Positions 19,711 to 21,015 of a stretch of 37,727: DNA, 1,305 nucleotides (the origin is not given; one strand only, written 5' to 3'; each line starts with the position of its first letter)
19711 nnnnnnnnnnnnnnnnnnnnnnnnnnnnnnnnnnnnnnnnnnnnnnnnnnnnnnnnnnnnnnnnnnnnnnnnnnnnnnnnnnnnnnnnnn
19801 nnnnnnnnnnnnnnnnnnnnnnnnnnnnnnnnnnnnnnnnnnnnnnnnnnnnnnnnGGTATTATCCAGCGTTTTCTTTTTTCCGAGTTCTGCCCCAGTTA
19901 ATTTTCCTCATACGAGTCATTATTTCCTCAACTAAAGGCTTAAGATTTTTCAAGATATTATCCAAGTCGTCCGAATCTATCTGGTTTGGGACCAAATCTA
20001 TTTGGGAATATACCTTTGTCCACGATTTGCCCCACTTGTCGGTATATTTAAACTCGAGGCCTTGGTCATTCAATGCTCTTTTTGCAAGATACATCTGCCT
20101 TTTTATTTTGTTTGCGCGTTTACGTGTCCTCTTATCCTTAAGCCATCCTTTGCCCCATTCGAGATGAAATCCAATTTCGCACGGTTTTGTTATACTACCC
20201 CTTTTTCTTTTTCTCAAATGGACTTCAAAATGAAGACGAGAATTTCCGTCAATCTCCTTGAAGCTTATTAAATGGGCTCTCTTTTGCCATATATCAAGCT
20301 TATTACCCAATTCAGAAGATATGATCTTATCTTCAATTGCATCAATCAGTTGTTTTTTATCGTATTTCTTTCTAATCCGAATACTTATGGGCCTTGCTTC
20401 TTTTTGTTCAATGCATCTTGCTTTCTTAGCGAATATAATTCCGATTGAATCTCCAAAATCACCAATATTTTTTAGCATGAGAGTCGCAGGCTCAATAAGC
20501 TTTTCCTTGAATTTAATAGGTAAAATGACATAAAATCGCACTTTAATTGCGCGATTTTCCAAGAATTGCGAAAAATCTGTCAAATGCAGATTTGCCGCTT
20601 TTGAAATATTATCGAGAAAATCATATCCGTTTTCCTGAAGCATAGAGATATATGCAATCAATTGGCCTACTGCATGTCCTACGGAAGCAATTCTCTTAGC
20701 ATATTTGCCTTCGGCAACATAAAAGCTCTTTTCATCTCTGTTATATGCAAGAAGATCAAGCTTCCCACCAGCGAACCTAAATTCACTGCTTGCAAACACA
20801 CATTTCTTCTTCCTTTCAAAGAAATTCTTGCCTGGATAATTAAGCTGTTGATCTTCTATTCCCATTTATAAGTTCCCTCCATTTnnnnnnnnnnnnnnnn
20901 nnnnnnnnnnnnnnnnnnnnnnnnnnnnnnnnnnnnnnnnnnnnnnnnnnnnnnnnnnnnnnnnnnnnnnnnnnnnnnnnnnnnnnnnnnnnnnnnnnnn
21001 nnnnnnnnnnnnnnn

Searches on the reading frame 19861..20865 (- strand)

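Call 23: search_protein_families(library=pfam, proteins=[window:19861-20865:-], max_evalue=0.001)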
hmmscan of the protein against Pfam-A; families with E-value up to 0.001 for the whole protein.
window:19861-20865:- (334 aa): 0 families

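Call 63: search_protein_families(library=padloc, proteins=[window:19861-20865:-], max_evalue=0.01)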
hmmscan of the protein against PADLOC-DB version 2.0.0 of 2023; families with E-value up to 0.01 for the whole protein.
window:19861-20865:- (334 aa): 3 families
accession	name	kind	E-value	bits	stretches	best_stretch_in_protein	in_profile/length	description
PDLC04945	PDC-S18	-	8.6e-06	23.3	1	22-84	39-97/302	-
PDLC01611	Cas4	-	0.0015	16.9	1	4-82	25-96/158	"CAS-I,CAS-II,CAS-III,CAS-IV,CAS-V,CAS-VI; acquisition_associated"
PDLC00943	Cas4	-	0.0079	14.2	0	17-80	53-113/180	CRISPR-associated protein Cas4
